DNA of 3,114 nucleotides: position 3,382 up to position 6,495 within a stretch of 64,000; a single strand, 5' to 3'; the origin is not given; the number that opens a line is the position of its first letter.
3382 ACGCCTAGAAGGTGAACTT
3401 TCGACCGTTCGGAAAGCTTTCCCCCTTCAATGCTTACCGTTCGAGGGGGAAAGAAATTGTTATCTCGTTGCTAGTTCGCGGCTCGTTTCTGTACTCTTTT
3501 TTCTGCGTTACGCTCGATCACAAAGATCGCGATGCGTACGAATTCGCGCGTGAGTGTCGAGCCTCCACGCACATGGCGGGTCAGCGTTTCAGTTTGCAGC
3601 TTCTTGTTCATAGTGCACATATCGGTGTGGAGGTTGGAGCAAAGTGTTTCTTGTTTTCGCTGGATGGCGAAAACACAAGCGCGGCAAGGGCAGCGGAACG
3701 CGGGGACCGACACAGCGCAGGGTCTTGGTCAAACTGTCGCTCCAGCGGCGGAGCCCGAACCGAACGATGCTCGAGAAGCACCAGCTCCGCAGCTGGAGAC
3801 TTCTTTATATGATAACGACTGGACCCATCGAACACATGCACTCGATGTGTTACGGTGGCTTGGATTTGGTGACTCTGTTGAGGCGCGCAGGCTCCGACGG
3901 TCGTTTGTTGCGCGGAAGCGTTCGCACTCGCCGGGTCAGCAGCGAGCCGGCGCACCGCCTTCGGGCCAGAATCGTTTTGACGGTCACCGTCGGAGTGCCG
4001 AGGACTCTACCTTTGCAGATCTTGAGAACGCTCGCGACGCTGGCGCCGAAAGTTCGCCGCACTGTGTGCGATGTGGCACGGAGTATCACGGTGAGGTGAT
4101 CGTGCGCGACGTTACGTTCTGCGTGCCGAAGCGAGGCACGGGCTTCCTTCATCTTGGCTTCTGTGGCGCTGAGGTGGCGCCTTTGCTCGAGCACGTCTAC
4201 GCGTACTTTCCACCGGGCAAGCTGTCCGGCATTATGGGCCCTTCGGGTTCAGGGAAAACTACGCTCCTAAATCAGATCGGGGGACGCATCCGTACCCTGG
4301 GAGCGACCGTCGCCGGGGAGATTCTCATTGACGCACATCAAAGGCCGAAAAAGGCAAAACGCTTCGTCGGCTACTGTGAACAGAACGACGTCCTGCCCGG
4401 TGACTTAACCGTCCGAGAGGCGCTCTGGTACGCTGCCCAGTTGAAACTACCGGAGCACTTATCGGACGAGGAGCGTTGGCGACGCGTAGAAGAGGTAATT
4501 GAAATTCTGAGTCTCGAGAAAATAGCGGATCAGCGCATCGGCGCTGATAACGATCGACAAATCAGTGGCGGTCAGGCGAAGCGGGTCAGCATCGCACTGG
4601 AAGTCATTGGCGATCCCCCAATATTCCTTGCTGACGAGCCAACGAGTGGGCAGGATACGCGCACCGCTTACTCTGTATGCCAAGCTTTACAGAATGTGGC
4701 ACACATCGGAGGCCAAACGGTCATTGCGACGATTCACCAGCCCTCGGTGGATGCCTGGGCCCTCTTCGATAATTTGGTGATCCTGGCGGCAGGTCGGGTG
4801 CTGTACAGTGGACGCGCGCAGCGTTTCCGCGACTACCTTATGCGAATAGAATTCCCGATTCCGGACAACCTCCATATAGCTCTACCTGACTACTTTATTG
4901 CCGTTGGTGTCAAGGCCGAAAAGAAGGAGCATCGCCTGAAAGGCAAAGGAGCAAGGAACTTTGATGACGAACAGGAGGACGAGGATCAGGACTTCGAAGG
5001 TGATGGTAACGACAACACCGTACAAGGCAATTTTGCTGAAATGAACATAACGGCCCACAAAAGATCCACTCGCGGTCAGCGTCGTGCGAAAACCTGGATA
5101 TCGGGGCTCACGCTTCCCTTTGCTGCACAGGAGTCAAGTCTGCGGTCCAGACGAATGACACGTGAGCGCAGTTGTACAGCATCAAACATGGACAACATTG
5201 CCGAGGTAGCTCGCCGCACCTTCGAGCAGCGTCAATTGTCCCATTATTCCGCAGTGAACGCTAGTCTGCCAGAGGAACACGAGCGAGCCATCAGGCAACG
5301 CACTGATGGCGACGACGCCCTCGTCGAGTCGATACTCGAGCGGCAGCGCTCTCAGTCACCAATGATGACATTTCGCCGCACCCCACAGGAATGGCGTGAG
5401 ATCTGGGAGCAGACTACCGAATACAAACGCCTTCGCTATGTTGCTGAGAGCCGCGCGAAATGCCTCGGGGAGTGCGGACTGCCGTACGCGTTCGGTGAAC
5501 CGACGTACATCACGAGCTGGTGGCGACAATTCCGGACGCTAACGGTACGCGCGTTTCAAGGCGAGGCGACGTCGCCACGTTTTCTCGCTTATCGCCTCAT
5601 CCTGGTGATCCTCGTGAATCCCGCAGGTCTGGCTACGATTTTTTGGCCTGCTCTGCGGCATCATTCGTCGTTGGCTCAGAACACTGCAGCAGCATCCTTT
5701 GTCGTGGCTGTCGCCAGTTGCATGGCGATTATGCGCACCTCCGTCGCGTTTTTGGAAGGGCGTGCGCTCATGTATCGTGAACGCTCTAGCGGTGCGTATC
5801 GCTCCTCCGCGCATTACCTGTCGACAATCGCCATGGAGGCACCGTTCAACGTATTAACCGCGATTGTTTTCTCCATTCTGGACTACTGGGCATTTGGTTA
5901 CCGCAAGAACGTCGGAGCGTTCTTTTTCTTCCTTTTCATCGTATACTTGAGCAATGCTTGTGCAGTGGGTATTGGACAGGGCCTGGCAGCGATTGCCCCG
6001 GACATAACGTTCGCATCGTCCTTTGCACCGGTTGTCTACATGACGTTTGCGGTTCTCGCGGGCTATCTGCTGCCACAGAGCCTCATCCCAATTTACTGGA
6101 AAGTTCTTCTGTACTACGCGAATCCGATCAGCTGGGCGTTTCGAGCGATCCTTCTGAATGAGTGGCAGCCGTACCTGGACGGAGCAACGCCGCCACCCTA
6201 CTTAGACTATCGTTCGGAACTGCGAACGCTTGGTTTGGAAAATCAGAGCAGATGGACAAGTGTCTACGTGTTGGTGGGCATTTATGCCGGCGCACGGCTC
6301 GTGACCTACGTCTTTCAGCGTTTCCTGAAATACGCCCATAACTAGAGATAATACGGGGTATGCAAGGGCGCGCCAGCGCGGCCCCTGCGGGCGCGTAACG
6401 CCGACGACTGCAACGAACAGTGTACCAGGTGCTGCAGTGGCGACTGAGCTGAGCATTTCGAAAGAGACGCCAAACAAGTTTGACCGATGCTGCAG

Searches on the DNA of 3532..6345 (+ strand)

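Call 23: search_rna_families(sources=[L001, L002, L003], threshold=gathering, show_alignments=6)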
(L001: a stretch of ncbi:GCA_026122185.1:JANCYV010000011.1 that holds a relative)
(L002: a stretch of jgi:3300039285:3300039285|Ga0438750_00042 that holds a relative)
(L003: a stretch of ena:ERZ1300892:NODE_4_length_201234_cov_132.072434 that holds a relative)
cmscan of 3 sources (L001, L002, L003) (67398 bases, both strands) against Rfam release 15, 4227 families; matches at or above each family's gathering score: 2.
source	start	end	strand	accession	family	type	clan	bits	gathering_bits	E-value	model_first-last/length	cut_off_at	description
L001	8605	8707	-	RF00005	tRNA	Gene; tRNA;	CL00001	48.2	29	3.3e-07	1-71/71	no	tRNA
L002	7972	8074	-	RF00005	tRNA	Gene; tRNA;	CL00001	48.2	29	3.3e-07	1-71/71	no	tRNA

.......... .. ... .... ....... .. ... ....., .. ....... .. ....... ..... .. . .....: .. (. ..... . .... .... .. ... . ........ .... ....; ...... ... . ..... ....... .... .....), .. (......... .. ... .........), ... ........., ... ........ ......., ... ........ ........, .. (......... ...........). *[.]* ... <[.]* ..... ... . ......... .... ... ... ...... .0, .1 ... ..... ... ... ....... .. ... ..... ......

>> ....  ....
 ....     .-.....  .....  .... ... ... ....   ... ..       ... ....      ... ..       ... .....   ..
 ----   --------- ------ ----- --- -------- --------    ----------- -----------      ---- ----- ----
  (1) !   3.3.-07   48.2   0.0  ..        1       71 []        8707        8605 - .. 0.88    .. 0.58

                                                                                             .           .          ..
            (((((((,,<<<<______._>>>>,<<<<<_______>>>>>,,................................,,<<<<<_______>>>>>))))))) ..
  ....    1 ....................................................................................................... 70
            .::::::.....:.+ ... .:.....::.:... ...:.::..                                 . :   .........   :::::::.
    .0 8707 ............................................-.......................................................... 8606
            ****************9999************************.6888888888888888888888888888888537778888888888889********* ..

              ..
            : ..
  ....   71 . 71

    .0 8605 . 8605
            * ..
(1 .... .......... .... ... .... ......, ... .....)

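Call 26: search_rna_families(source=L003, threshold=evalue, max_evalue=1, show_alignments=3)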
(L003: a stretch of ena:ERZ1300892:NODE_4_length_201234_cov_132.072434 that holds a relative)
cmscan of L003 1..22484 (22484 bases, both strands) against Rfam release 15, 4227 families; matches with E-value up to 1: 0.
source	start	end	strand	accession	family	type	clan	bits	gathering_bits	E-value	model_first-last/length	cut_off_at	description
